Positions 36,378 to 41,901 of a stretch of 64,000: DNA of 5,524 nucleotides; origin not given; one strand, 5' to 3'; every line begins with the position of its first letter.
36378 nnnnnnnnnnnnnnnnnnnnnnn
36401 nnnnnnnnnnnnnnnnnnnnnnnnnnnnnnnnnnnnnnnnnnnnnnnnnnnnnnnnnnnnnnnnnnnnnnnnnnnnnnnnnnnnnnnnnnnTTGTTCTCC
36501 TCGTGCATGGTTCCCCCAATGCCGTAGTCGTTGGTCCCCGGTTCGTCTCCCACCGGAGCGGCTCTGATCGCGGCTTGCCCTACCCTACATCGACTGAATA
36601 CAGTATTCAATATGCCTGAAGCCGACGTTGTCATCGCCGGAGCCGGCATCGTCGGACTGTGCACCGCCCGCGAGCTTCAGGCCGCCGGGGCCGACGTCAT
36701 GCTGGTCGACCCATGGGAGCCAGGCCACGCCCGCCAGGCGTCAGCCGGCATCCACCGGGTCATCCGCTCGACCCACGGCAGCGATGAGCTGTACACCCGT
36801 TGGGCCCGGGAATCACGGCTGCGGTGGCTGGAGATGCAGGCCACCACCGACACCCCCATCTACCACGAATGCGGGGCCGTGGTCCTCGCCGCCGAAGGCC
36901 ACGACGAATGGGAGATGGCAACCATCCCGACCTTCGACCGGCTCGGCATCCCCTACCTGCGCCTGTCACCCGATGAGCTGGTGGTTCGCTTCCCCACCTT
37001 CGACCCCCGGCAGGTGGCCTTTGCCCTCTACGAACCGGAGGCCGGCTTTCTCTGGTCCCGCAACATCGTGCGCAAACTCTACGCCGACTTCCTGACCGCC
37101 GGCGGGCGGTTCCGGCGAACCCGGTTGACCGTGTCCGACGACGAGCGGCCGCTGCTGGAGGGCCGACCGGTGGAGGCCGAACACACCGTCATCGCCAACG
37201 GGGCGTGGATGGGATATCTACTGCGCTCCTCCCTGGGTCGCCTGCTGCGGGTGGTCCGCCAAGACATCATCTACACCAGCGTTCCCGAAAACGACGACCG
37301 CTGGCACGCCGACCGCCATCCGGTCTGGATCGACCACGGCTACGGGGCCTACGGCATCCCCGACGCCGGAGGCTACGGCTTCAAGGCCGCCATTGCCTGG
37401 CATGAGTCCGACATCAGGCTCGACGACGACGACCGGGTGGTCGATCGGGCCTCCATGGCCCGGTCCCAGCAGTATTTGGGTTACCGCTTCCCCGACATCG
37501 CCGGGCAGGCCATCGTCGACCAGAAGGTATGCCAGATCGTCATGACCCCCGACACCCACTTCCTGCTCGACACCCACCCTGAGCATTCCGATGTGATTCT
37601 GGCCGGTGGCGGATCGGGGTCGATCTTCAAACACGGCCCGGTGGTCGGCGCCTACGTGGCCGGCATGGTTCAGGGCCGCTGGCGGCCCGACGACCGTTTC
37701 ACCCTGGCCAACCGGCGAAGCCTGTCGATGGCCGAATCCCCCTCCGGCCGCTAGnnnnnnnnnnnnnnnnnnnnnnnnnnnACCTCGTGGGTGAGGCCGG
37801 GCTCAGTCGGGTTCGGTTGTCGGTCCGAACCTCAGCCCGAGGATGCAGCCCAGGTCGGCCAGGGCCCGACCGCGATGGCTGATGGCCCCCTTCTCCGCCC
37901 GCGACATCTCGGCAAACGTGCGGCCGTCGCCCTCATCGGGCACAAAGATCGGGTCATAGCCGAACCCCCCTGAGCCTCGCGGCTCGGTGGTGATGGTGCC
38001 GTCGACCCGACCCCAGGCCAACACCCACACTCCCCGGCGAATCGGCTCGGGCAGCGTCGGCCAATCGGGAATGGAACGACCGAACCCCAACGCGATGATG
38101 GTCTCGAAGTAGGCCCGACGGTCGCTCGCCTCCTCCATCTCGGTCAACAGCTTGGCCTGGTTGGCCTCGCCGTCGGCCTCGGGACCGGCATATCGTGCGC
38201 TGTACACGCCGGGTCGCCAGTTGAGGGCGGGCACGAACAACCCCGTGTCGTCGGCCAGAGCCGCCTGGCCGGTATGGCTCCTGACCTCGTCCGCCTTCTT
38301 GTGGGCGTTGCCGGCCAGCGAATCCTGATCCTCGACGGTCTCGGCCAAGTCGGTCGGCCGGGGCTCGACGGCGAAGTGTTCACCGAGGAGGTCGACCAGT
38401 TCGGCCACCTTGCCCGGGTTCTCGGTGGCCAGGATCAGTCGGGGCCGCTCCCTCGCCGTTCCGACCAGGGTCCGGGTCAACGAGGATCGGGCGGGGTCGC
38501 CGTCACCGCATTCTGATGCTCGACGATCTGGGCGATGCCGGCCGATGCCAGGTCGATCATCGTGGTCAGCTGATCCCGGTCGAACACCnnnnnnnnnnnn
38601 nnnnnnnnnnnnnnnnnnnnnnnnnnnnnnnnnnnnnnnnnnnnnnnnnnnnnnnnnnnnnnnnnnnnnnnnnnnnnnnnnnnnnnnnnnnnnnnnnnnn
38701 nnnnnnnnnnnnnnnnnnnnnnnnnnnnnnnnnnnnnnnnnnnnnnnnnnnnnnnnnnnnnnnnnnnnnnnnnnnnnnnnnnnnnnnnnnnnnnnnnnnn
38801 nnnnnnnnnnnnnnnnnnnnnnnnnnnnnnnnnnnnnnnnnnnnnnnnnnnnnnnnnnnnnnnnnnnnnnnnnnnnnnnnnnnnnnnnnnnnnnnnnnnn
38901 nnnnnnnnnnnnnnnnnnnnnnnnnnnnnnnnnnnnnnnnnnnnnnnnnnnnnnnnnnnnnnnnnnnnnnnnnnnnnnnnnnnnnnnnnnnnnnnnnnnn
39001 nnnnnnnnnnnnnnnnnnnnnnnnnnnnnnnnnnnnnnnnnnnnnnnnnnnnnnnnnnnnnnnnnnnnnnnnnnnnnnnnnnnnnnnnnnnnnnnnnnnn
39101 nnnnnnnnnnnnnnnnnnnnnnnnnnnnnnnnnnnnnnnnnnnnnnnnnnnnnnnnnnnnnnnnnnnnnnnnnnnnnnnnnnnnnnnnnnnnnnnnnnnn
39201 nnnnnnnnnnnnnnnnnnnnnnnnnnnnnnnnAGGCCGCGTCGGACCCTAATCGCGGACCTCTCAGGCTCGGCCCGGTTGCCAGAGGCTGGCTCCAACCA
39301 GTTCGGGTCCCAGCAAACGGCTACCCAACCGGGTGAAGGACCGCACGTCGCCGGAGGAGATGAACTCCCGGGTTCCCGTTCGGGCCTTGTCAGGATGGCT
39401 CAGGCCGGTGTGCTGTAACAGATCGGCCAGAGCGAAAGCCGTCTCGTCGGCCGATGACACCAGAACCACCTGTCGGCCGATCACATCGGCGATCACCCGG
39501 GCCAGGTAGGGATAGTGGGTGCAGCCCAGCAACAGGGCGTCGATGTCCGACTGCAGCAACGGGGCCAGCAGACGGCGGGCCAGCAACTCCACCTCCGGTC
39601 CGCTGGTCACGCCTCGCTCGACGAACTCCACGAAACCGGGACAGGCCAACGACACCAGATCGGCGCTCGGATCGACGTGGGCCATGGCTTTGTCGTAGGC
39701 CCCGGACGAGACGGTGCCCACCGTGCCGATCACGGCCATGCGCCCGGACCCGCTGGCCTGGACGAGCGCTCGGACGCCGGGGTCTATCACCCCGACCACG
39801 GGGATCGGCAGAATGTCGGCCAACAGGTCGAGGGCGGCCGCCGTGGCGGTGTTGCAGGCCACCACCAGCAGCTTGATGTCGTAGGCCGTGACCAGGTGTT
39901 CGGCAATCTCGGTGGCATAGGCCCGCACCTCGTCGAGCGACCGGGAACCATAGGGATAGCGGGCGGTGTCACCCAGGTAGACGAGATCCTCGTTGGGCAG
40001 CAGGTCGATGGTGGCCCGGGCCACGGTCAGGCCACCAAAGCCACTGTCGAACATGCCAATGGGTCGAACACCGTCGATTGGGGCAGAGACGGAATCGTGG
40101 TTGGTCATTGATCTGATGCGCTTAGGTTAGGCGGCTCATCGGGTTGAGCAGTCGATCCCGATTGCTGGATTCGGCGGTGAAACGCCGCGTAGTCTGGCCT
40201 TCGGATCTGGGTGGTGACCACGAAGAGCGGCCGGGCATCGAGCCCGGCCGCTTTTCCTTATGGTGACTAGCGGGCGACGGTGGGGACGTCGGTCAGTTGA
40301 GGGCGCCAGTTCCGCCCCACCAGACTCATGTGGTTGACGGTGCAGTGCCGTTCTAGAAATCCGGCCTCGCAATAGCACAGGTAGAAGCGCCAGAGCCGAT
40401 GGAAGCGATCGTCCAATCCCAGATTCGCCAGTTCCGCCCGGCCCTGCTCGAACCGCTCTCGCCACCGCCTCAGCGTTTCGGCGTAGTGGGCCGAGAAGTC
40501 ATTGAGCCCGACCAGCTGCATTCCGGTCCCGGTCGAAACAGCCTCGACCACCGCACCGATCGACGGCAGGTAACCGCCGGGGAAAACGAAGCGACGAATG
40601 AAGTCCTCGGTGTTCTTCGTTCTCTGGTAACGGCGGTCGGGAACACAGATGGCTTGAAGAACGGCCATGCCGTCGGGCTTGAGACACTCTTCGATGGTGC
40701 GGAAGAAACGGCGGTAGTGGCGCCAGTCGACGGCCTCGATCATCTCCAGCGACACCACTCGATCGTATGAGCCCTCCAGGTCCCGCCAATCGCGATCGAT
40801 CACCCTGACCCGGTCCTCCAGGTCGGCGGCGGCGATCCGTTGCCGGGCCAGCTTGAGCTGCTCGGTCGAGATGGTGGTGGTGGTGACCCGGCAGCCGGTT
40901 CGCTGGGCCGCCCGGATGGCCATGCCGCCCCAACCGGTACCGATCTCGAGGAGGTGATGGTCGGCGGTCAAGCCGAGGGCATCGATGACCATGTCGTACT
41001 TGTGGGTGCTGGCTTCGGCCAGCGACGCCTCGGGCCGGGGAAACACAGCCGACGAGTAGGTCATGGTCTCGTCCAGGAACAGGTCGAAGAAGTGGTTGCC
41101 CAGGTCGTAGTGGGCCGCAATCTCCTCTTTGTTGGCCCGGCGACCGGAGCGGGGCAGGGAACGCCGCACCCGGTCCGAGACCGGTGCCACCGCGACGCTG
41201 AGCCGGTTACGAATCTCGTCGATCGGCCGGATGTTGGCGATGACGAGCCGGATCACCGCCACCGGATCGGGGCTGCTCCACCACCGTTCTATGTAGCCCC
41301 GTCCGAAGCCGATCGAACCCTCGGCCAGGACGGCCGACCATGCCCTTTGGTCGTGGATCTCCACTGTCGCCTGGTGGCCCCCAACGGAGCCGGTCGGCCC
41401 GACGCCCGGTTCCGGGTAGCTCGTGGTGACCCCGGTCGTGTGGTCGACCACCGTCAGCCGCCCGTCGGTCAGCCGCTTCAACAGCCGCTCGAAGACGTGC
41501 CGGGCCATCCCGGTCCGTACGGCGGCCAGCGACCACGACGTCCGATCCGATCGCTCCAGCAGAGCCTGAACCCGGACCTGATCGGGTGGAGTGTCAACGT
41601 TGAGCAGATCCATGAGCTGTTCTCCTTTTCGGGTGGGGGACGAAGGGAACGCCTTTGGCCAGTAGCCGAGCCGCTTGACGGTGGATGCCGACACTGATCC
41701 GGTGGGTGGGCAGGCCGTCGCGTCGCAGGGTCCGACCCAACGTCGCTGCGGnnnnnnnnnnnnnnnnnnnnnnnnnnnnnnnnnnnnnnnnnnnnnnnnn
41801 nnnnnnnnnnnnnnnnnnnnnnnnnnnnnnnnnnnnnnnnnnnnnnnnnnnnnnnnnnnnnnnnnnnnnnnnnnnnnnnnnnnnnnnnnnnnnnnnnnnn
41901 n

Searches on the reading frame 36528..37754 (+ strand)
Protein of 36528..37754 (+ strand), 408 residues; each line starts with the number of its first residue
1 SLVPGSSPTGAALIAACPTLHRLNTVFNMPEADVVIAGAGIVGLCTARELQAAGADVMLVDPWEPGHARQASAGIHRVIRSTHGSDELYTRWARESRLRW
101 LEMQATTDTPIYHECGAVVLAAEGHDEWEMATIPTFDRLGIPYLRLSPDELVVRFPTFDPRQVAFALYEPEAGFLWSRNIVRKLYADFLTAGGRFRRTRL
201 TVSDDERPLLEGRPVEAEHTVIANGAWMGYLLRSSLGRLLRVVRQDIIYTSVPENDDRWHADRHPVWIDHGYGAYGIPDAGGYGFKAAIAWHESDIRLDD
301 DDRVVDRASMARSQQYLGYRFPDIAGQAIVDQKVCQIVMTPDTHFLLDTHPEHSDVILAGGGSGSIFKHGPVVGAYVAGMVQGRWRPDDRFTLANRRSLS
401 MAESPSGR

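Call 7: search_protein_families(library=pfam, proteins=[window:36528-37754:+], max_evalue=0.01)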
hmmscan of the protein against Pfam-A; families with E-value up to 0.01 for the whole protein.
window:36528-37754:+ (408 aa): 7 families
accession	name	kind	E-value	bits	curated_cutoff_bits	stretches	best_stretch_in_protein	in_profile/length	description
PF01266.30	DAO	-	1e-41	144.1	27.9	1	33-378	1-351/353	FAD dependent oxidoreductase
PF00890.30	FAD_binding_2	-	4.5e-05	23.3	20.4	1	33-88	1-61/414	FAD binding domain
PF01494.25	FAD_binding_3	-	4.8e-05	23.2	22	1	31-73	1-43/349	FAD binding domain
PF02558.23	ApbA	-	0.00062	19.9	22.2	1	34-81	1-47/150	Ketopantoate reductase PanE/ApbA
PF13450.12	NAD_binding_8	-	0.0017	19.1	21.9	1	36-61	1-26/68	NAD(P)-binding Rossmann-like domain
PF01262.27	AlaDh_PNT_C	-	0.0017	18.3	23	1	25-62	22-59/214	Alanine dehydrogenase/PNT, C-terminal domain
PF07992.20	Pyr_redox_2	-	0.0077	16.1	26.1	0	32-61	143-172/291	Pyridine nucleotide-disulphide oxidoreductase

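Call 9: search_protein_families(library=ncbifam, proteins=[window:36528-37754:+], max_evalue=0.001)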
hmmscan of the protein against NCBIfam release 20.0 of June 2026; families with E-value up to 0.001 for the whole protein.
window:36528-37754:+ (408 aa): 19 families
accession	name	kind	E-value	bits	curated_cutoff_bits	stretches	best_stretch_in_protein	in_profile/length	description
NF008425.0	PRK11259.1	equivalog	7.5e-53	179.8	257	1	30-383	3-360/377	N-methyl-L-tryptophan oxidase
TIGR01377.1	soxA_mon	subfamily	4.1e-38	131.1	479.65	1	33-380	2-357/381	amino oxidase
TIGR02352.1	thiamin_ThiO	equivalog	1.3e-20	73.8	250.8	1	34-258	1-233/351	glycine oxidase ThiO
TIGR03364.1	HpnW_proposed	hypoth_equivalog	2.9e-12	46.3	285.1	1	33-233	2-202/365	TIGR03364 family FAD-dependent oxidoreductase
NF040813.1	pro_dh_Thprot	equivalog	1.1e-08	34.5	600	1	34-76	2-44/362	D-proline dehydrogenase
NF008726.1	PRK11728.1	equivalog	3.8e-06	26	299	1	33-197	2-166/389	L-2-hydroxyglutarate oxidase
NF002480.1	PRK01747.1-1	equivalog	8.4e-06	24.5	540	1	29-230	246-454/645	bifunctional tRNA (5-methylaminomethyl-2-thiouridine)(34)-methyltransferase MnmC2/FAD-dependent 5-carboxymethylaminomethyl-2-thiouridine(34)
NF049967.1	QhpG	equivalog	1.2e-05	24.4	240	1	34-85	1-53/423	flavin-dependent monooxygenase QhpG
TIGR02032.1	GG-red-SF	subfamily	1.3e-05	25.1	158.8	1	33-61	2-30/297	geranylgeranyl reductase family protein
NF006593.0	PRK09126.1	equivalog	2.8e-05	23.2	420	1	31-91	4-63/393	5-demethoxyubiquinol-8 5-hydroxylase UbiM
TIGR01988.1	Ubi-OHases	subfamily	4.4e-05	22.5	224.65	1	33-115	1-83/387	ubiquinone biosynthesis hydroxylase, UbiH/UbiF/VisC/COQ6 family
TIGR03366.1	HpnZ_proposed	hypoth_equivalog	4.5e-05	22.8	328.1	1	6-88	128-214/315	putative phosphonate catabolism associated alcohol dehydrogenase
TIGR03197.1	MnmC_Cterm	equivalog_domain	4.9e-05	22.6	174.2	1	33-230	1-205/400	FAD-dependent 5-carboxymethylaminomethyl-2-thiouridine(34) oxidoreductase MnmC1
NF005691.0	PRK07494.1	equivalog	4.9e-05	22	459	1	26-74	3-51/404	UbiH/UbiF family hydroxylase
NF004780.0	PRK06126.1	subfamily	8.7e-05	21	445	1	29-75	6-51/552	hypothetical protein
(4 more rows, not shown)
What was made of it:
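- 36612..37754 (+): Monomeric-sarcosine-oxidase-family FAD enzyme, 380 aa. Best NCBIfam matches are N-methyltryptophan oxidase (180 bits) and soxA_mon (131 bits), both below cut-off (call 9).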

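Call 35: search_solved_structures(query=window:36528-37754:+, max_evalue=1e-8, show_alignments=2)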
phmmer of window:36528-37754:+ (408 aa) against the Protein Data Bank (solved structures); distinct sequences matched with E-value up to 1e-8: 14.
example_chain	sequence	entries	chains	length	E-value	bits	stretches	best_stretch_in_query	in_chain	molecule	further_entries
1el5_A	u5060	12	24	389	3.7e-32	114.9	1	32-397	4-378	SARCOSINE OXIDASE | SARCOSINE OXIDE | Monomeric sarcosine oxidase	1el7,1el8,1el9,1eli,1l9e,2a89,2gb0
9u3b_A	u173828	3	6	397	3.8e-32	114.8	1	32-397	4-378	Monomeric sarcosine oxidase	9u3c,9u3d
9u3f_A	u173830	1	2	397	6.6e-32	114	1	32-397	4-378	Monomeric sarcosine oxidase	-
3m12_A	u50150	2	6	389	8.2e-32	113.7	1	32-397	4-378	Monomeric Sarcosine Oxidase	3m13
3bhf_A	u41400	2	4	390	8.9e-32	113.6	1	32-397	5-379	Monomeric sarcosine oxidase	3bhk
9u3e_A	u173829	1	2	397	1.1e-31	113.3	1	32-397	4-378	Monomeric sarcosine oxidase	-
1l9c_A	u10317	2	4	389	1.2e-31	113.2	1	32-397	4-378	Monomeric Sarcosine Oxidase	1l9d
3m0o_A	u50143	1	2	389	1.6e-31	112.8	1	32-397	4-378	Monomeric sarcosine oxidase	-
1zov_A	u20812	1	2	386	3.6e-30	108.3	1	32-397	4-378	Monomeric sarcosine oxidase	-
7exs_A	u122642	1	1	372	1.4e-21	80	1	33-380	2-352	Sarcosine oxidase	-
2uzz_A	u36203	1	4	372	4.7e-14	55.2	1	32-384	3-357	N-METHYL-L-TRYPTOPHAN OXIDASE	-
4wct_A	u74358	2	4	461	2.1e-11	46.5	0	309-386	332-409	Fructosyl amine:oxygen oxidoreductase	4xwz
5oc2_A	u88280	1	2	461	2.4e-11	46.3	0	309-386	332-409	Fructosyl amine:oxygen oxidoreductase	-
5oc3_A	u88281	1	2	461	3e-11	46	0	309-386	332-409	Fructosyl amine:oxygen oxidoreductase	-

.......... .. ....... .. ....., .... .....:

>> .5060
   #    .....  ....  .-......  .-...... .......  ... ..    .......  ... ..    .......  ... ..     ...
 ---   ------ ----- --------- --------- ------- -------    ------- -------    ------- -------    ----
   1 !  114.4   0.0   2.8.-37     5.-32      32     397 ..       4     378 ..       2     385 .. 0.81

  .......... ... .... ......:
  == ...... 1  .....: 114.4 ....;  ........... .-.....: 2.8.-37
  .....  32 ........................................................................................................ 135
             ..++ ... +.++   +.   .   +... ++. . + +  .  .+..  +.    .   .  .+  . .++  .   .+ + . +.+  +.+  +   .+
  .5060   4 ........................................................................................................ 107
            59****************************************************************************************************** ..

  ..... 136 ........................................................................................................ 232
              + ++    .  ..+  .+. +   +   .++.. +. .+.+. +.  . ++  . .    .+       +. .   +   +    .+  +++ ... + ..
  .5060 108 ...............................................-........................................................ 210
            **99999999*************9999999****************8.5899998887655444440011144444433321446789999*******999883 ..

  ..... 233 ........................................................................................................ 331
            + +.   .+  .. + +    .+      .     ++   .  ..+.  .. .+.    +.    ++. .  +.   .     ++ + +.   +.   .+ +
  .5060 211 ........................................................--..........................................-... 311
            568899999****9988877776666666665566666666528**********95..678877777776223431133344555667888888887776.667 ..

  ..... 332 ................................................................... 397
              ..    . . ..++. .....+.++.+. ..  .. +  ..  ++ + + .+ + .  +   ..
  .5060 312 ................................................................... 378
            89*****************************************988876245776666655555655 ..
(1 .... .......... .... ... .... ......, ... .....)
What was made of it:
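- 36612..37754 (+): Best PDB match is MSOX 1el5, with the flavinylation Cys and the carboxylate-binding Arg residues aligned (call 35).
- On Monomeric sarcosine oxidase family (flavoenzyme 36612-37754): Cys in ...QKVCQIV... aligns with MSOX ...GAVCMYT..., and HRVIRS aligns with TRIIRH (call 35).
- Closest known: Monomeric sarcosine oxidase / N-methyltryptophan oxidase family, and opine dehydrogenases. Same: The flavoenzyme aligns end to end with MSOX, including the flavinylation Cys and the Arg residues that bind the substrate carboxylate (call 35).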

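Call 77: search_protein_families(library=pfam, proteins=[window:36612-37754:+], max_evalue=0.001)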
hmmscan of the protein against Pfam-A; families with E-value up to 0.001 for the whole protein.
window:36612-37754:+ (380 aa): 4 families
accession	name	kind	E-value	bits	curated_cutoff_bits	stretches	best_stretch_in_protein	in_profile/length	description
PF01266.30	DAO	-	8.1e-42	144.4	27.9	1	5-350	1-351/353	FAD dependent oxidoreductase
PF00890.30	FAD_binding_2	-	4e-05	23.4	20.4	1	5-61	1-62/414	FAD binding domain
PF01494.25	FAD_binding_3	-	4.4e-05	23.3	22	1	3-45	1-43/349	FAD binding domain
PF02558.23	ApbA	-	0.00055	20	22.2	1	6-53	1-47/150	Ketopantoate reductase PanE/ApbA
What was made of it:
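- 36612..37754 (+): Pfam DAO 8e-42 (call 77).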

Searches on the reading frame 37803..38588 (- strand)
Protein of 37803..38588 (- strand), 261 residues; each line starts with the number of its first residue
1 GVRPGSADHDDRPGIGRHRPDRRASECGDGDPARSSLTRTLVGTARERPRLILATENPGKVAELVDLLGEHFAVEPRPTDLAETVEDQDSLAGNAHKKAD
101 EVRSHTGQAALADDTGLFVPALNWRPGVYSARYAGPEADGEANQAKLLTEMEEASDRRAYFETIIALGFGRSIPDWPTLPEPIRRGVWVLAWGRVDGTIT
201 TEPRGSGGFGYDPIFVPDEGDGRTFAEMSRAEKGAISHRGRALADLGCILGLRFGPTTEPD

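Call 7: search_protein_families(library=pfam, proteins=[window:37803-38588:-], max_evalue=0.01)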
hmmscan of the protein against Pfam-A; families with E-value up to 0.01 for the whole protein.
window:37803-38588:- (261 aa): 1 family
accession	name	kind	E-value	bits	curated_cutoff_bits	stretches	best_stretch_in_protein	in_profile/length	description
PF01725.21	Ham1p_like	-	4.6e-54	183.6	22.5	1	51-246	1-183/186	Ham1 family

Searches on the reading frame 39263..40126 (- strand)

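Call 7: search_protein_families(library=pfam, proteins=[window:39263-40126:-], max_evalue=0.01)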
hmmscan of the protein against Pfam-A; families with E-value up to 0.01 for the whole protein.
window:39263-40126:- (287 aa): 1 family
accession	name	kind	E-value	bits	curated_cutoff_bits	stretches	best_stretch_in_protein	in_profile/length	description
PF01177.27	Asp_Glu_race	-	1.1e-20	74.8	31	1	37-221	18-201/211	Asp/Glu/Hydantoin racemase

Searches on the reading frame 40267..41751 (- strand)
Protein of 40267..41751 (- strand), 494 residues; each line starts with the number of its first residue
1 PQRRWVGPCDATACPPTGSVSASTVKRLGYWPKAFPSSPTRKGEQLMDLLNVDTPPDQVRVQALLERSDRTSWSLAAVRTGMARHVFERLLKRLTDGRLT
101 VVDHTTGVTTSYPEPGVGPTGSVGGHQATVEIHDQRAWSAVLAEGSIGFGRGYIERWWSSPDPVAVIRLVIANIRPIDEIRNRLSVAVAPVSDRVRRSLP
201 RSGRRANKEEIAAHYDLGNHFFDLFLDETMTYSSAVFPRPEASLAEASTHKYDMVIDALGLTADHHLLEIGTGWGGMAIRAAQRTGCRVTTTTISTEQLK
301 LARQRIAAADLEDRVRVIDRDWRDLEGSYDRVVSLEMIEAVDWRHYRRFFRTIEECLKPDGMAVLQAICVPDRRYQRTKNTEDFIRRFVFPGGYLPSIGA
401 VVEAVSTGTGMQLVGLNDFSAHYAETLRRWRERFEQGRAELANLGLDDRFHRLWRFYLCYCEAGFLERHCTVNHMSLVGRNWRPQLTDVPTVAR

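Call 7: search_protein_families(library=pfam, proteins=[window:40267-41751:-], max_evalue=0.01)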
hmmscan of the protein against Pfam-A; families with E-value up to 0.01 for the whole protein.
window:40267-41751:- (494 aa): 9 families
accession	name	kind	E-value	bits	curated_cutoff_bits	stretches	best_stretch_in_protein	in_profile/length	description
PF02353.26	CMAS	-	1.9e-82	277.1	27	1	205-474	4-272/273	Mycolic acid cyclopropane synthetase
PF13649.12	Methyltransf_25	-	7.6e-15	55.8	27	1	268-361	2-97/97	Methyltransferase domain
PF08242.18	Methyltransf_12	-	5.9e-12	46.6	30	1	268-362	1-97/98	Methyltransferase domain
PF08241.18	Methyltransf_11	-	2.3e-11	44.6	21.2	1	268-364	1-94/95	Methyltransferase domain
PF13489.12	Methyltransf_23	-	4.8e-11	43.1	27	1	262-377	21-128/164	Methyltransferase domain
PF13847.12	Methyltransf_31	-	2.8e-07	30.7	27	1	264-371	4-115/145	Methyltransferase domain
PF13578.12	Methyltransf_24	-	9.6e-05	23.7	26.3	1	268-364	1-101/105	Methyltransferase domain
PF05175.20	MTS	-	0.00015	21.9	23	1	257-362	25-135/170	Methyltransferase small domain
PF10294.15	Methyltransf_16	-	0.0011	19.2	21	1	264-359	47-145/174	Lysine methyltransferase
